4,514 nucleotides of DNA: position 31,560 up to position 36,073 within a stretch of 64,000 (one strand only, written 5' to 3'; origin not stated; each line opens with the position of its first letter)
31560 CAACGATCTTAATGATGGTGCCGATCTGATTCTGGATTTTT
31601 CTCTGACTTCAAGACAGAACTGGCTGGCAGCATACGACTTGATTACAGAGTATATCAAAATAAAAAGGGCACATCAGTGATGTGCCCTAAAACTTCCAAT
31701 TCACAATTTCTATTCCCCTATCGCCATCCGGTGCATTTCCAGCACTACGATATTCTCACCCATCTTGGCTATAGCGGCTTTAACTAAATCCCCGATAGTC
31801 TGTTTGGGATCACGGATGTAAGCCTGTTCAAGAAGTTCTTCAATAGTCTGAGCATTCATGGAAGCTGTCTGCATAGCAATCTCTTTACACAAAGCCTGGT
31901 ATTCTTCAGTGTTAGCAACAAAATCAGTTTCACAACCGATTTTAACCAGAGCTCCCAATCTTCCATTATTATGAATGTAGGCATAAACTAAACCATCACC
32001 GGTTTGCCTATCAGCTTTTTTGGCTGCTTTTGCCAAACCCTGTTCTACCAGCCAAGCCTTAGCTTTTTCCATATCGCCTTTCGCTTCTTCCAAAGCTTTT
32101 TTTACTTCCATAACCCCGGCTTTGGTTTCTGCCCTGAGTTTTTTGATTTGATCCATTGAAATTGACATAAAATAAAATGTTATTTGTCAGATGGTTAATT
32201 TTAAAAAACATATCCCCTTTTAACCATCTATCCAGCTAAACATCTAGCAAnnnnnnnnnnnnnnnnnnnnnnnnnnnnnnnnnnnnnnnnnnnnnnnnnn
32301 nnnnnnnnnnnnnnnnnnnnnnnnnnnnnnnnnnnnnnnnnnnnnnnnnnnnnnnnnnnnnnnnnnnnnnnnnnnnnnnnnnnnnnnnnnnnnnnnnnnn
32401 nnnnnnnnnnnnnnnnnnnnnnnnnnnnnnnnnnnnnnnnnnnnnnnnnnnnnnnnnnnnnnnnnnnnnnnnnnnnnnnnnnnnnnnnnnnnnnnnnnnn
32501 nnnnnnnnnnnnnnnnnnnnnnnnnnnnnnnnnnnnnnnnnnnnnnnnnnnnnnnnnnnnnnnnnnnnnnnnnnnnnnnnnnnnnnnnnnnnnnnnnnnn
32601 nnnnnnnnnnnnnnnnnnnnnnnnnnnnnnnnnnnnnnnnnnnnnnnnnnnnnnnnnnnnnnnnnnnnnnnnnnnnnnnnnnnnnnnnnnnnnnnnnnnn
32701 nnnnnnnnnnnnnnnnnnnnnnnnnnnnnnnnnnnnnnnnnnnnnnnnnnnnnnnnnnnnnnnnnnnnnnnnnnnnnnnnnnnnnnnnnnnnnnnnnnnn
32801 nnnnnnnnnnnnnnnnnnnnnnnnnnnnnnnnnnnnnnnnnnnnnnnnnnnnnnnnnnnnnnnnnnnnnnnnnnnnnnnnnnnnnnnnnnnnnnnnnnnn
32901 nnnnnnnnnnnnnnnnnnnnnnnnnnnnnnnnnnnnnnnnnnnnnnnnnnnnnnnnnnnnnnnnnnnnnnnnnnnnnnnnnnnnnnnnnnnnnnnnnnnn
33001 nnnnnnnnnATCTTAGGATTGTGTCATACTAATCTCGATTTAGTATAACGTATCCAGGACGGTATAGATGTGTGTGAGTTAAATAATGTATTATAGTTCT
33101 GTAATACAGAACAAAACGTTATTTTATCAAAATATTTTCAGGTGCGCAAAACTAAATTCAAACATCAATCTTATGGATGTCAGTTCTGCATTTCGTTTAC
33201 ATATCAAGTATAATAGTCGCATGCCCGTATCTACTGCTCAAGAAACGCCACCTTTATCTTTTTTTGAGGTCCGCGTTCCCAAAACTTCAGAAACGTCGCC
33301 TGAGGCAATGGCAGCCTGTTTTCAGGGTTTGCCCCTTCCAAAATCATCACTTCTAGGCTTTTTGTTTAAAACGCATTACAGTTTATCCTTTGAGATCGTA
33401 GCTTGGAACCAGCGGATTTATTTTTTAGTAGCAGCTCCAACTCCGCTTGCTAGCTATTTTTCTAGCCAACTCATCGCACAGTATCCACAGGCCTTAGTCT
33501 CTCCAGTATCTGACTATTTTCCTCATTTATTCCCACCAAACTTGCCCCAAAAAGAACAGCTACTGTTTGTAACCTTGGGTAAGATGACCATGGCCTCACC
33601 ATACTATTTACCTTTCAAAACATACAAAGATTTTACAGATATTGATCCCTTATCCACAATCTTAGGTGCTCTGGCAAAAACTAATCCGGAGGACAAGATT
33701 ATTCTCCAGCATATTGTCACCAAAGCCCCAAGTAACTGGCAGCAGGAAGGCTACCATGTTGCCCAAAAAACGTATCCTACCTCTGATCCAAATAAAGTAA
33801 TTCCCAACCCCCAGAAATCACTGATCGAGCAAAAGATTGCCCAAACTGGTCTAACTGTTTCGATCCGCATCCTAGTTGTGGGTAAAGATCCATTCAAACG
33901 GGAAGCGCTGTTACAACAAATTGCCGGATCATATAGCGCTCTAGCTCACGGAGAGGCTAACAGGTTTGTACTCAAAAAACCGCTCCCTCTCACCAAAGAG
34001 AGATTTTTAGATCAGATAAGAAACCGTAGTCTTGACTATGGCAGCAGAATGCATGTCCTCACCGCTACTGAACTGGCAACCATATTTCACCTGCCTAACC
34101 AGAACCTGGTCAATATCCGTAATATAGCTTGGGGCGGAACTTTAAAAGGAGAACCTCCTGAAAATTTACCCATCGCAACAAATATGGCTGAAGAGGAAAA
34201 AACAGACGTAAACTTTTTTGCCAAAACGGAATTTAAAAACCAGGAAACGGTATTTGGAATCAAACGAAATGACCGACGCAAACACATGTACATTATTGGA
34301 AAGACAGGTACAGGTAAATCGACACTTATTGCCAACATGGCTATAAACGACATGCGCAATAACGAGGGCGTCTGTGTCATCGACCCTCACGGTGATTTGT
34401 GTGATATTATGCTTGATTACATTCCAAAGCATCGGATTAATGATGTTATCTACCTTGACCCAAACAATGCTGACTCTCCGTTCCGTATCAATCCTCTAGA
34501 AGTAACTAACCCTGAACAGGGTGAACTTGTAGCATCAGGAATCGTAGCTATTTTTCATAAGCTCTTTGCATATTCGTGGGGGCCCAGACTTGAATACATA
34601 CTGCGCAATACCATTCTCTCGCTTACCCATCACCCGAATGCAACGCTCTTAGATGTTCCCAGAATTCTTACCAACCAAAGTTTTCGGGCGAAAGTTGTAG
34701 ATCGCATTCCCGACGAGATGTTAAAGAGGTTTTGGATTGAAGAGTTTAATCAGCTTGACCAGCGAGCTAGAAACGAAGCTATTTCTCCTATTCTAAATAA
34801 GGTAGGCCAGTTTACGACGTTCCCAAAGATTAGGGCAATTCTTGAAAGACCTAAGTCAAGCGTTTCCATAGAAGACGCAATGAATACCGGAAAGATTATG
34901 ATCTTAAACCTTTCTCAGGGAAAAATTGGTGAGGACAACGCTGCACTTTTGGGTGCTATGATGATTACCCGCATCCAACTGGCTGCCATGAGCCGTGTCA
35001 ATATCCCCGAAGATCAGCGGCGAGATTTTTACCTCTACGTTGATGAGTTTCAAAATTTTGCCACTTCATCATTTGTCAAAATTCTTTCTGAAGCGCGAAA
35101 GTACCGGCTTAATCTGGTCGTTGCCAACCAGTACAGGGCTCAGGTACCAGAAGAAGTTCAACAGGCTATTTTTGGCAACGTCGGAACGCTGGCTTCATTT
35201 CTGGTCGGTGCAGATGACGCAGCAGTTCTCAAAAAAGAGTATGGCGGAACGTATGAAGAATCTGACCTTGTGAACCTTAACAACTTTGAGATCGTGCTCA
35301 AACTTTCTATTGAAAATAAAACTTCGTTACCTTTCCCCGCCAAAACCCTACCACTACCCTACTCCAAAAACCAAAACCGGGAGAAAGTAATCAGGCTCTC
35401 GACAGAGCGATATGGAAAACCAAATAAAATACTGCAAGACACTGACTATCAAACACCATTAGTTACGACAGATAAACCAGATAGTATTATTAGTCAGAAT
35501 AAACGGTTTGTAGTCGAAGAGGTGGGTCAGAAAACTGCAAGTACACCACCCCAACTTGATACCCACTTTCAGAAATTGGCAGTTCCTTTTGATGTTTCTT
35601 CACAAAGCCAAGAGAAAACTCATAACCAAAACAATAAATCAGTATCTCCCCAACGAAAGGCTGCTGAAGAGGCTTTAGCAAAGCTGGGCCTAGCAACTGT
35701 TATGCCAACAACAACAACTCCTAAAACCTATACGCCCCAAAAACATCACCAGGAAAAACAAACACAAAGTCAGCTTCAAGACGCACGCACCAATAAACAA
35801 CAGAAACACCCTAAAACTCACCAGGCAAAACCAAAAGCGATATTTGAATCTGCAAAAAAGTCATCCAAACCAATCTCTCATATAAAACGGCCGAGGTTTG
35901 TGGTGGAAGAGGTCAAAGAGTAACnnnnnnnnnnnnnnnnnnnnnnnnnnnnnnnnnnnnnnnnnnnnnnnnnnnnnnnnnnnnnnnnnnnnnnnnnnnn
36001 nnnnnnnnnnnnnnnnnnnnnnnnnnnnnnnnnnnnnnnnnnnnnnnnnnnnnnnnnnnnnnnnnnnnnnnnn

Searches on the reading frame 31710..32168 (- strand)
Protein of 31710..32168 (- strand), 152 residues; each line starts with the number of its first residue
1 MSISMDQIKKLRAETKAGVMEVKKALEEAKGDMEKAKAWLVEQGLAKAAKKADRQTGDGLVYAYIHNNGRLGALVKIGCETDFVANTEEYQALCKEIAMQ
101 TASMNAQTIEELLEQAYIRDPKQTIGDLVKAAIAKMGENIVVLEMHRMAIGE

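Call 10: search_protein_families(library=pfam, proteins=[window:31710-32168:-], max_evalue=0.01)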
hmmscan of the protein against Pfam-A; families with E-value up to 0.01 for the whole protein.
window:31710-32168:- (152 aa): 2 families
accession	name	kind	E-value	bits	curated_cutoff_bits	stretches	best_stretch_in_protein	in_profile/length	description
PF00889.24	EF_TS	-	1.2e-16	61.3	27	1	72-148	1-75/204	Elongation factor TS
PF25025.1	EF-Ts_N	-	1.8e-05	25.1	33.2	1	6-44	15-54/60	Elongation factor Ts, mitochondrial, N-terminal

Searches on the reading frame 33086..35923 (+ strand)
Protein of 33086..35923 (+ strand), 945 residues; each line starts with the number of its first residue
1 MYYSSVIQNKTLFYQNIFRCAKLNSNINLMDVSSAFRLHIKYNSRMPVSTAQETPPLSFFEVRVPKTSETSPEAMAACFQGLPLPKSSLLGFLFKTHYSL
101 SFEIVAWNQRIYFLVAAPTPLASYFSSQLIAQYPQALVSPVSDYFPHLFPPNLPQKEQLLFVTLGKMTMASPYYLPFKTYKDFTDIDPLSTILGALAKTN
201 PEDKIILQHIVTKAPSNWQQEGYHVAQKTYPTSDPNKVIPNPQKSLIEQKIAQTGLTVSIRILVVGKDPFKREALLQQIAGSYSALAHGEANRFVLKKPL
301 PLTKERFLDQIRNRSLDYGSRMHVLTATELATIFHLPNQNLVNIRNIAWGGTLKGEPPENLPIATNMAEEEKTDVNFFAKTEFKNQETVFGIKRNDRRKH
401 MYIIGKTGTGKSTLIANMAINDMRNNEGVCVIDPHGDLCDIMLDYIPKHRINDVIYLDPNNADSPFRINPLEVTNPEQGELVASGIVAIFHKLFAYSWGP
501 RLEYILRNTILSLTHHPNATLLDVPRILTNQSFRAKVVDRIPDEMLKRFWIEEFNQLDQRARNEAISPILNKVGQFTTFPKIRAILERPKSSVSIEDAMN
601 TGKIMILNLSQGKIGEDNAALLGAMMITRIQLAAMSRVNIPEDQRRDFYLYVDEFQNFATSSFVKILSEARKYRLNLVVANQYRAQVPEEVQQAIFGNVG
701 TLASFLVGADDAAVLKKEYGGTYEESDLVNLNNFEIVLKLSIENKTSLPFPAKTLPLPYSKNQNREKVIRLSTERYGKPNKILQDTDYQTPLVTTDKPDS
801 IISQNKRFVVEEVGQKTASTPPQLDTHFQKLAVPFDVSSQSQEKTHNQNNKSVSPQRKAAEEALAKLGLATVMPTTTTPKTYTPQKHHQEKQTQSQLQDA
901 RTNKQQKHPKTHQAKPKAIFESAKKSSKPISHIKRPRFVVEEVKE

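Call 10: search_protein_families(library=pfam, proteins=[window:33086-35923:+], max_evalue=0.01)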
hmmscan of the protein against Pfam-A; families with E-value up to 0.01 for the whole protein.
window:33086-35923:+ (945 aa): 4 families
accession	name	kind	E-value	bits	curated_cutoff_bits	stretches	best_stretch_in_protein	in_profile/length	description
PF01935.23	DUF87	-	3e-09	37.7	23.2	1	398-614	23-206/220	Helicase HerA, central domain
PF10412.15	TrwB_AAD_bind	-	4.1e-09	36.3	20.5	1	393-701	10-304/387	Type IV secretion-system coupling protein DNA-binding domain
PF12696.13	TraG-D_C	-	0.00055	20.3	22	1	649-713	3-70/126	TraM recognition site of TraD and TraG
PF13401.12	AAA_22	-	0.0013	19.5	27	0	397-421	4-28/130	AAA domain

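Call 35: search_protein_families(library=padloc, proteins=[window:33086-35923:+], max_evalue=0.01)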
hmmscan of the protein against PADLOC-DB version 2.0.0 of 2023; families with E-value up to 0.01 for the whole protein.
window:33086-35923:+ (945 aa): 5 families
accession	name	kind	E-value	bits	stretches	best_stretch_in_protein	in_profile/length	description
PDLC04140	mad8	-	4.1e-14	50.8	1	397-687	26-237/314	mads_8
PDLC04103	HerA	-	4.9e-09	33.1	2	399-444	173-218/579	-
PDLC04105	HerA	-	7.1e-09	32.8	1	398-453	166-222/576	-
PDLC01055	HerA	-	9.6e-05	19.4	1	393-444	152-205/532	Type III coevolved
PDLC04106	HerA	-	0.00054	16.6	0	655-705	533-579/667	-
